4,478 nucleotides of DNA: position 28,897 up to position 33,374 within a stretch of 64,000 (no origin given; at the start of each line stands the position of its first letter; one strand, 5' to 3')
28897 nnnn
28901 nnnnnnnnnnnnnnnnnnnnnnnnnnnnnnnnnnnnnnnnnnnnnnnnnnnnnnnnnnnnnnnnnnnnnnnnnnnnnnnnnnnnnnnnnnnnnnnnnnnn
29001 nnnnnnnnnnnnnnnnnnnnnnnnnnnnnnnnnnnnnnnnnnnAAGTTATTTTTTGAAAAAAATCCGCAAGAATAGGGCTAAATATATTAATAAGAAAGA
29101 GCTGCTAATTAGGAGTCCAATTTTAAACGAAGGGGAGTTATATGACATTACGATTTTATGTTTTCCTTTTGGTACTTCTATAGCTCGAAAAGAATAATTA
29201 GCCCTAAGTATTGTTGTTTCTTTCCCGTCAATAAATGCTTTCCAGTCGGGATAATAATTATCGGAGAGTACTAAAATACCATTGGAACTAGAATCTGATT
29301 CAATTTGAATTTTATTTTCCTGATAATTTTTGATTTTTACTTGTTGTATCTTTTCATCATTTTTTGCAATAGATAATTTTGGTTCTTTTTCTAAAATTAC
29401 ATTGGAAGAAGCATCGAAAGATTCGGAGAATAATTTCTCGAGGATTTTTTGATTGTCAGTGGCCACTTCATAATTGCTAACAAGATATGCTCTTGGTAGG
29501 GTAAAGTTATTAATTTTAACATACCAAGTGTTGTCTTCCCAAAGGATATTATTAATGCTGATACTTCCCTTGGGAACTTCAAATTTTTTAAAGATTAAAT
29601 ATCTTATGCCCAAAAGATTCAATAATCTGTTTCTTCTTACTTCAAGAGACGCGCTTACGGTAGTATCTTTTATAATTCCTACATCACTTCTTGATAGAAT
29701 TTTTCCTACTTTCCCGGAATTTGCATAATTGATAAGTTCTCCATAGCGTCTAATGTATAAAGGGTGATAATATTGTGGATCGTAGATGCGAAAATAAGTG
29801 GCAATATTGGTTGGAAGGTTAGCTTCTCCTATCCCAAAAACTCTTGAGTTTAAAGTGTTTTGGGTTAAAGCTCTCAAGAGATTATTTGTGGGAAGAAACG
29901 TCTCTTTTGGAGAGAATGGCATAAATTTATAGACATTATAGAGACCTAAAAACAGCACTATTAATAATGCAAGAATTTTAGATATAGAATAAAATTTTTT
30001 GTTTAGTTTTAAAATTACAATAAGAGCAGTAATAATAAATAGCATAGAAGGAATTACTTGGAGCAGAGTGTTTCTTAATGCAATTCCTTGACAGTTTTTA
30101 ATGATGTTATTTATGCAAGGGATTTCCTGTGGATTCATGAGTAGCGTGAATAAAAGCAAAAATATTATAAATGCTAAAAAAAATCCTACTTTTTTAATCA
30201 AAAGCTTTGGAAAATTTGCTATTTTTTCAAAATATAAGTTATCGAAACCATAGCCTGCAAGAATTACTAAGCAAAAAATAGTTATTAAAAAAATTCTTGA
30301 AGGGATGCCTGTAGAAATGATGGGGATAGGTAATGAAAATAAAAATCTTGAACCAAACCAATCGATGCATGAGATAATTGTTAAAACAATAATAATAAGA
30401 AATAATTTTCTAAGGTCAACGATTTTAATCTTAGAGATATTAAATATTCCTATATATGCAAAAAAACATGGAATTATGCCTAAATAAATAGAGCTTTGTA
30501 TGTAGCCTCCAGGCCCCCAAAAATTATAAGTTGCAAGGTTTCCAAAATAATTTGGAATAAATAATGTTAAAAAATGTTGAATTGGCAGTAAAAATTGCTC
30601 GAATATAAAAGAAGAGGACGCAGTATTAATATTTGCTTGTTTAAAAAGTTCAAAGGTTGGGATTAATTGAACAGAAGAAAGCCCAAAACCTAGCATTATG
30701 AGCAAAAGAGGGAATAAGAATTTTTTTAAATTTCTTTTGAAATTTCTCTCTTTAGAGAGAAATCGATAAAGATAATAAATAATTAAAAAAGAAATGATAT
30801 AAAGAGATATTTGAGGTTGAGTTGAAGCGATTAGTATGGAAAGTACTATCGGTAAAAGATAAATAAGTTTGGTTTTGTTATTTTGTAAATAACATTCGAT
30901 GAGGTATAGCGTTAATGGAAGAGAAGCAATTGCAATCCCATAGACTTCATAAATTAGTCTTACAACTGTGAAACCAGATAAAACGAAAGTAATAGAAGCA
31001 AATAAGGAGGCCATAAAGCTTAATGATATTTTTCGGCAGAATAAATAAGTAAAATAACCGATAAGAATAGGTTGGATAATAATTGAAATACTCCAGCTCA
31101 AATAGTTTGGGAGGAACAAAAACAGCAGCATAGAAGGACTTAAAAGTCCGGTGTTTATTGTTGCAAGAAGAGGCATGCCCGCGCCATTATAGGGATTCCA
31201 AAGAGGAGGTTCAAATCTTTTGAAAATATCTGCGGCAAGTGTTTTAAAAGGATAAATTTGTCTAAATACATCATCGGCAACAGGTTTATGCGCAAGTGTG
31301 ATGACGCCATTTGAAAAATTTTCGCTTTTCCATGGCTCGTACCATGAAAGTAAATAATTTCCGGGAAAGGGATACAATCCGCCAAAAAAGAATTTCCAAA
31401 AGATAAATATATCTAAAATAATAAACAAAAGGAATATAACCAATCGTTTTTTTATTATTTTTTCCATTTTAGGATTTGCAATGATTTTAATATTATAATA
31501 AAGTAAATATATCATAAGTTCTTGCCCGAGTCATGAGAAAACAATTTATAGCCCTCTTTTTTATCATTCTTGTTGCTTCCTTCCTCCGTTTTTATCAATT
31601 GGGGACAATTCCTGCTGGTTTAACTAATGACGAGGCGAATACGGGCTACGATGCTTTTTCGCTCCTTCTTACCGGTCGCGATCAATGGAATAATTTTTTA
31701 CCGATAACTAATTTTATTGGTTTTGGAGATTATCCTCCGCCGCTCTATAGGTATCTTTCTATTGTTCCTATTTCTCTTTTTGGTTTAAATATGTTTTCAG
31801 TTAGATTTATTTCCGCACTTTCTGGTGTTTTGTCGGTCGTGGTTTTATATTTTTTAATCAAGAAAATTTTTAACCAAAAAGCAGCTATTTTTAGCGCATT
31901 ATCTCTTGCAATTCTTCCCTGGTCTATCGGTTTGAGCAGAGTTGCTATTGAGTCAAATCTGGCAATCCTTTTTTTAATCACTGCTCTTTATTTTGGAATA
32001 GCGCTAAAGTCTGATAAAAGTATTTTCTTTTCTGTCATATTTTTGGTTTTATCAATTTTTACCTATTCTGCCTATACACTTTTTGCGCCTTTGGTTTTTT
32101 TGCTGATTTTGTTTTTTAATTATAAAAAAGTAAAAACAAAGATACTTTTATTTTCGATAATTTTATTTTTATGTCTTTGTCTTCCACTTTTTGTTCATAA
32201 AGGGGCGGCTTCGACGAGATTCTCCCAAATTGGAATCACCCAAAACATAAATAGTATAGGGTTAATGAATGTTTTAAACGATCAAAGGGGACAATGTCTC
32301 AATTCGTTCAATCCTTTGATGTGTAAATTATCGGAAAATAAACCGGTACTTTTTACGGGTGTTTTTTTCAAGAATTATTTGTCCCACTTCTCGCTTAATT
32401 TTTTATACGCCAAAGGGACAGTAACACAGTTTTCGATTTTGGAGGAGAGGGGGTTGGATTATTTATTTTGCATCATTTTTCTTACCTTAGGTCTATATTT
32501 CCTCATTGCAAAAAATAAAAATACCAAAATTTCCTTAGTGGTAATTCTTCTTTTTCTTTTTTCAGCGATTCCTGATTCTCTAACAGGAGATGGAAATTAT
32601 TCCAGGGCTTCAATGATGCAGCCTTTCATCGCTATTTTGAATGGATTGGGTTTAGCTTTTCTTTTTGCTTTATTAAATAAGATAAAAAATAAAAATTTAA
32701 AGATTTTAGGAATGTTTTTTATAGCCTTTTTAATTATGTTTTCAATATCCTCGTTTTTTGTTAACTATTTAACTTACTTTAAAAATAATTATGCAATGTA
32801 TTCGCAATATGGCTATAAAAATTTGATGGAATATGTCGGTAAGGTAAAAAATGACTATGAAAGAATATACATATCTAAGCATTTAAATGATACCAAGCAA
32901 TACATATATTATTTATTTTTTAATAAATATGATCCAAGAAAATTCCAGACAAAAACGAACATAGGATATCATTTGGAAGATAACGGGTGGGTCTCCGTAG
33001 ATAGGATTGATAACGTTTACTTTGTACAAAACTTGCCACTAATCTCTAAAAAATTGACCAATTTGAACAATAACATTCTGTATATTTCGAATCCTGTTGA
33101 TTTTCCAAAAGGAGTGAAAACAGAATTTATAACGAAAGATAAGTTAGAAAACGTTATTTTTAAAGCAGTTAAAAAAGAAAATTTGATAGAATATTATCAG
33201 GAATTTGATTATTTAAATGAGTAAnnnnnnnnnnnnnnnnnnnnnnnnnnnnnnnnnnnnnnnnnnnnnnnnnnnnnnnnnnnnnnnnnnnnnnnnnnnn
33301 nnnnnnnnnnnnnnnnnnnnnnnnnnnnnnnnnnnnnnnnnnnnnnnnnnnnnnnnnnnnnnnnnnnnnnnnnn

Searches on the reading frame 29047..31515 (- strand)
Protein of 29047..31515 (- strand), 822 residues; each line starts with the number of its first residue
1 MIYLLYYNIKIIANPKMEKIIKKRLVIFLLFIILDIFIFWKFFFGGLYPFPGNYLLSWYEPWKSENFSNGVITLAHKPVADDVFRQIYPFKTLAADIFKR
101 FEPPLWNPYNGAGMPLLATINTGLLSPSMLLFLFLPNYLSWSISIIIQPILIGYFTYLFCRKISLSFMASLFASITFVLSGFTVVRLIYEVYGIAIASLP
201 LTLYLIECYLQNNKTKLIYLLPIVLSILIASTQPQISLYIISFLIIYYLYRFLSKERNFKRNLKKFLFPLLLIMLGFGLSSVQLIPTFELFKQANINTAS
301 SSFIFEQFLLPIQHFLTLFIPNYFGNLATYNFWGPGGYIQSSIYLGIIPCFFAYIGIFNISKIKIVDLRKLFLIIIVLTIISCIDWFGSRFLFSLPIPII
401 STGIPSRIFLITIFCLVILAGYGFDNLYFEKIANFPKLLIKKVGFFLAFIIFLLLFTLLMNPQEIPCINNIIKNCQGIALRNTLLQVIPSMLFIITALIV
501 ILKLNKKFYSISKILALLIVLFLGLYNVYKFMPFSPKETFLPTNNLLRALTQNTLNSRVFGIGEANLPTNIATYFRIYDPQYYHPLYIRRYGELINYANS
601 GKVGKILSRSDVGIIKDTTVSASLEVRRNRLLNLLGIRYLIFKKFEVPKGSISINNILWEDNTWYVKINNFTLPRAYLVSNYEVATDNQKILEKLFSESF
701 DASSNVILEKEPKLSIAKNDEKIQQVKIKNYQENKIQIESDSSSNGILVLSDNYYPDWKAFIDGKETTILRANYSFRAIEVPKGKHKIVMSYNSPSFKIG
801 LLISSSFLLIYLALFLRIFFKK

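Call 4: search_protein_families(library=pfam, proteins=[window:29047-31515:-], max_evalue=1)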
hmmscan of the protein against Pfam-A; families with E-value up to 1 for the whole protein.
window:29047-31515:- (822 aa): 1 family
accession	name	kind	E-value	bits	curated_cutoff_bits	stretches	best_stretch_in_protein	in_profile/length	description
PF09586.16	YfhO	-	1.6e-28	100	28.5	2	712-804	742-835/835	Bacterial membrane protein YfhO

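Call 5: search_protein_families(library=ncbifam, proteins=[window:29047-31515:-], max_evalue=1)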
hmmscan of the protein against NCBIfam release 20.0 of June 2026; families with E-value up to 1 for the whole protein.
window:29047-31515:- (822 aa): 2 families
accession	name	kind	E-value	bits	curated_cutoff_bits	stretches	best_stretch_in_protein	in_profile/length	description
NF047589.1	GlcsyltransPgfM1Strep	equivalog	7.6e-07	27.5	1400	1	711-809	846-945/955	glycosyltransferase PgfM1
NF047590.1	GlcsyltransPgfM2Strep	equivalog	0.00018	19.8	1500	1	746-812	808-874/884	glycosyltransferase PgfM2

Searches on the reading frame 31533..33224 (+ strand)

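Call 22: search_protein_families(library=pfam, proteins=[window:31533-33224:+], max_evalue=0.001)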
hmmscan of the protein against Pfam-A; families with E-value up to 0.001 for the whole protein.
window:31533-33224:+ (563 aa): 1 family
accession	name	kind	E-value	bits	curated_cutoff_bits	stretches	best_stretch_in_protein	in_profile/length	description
PF13231.12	PMT_2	-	2.1e-13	51.2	26.1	1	69-220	3-158/160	Dolichyl-phosphate-mannose-protein mannosyltransferase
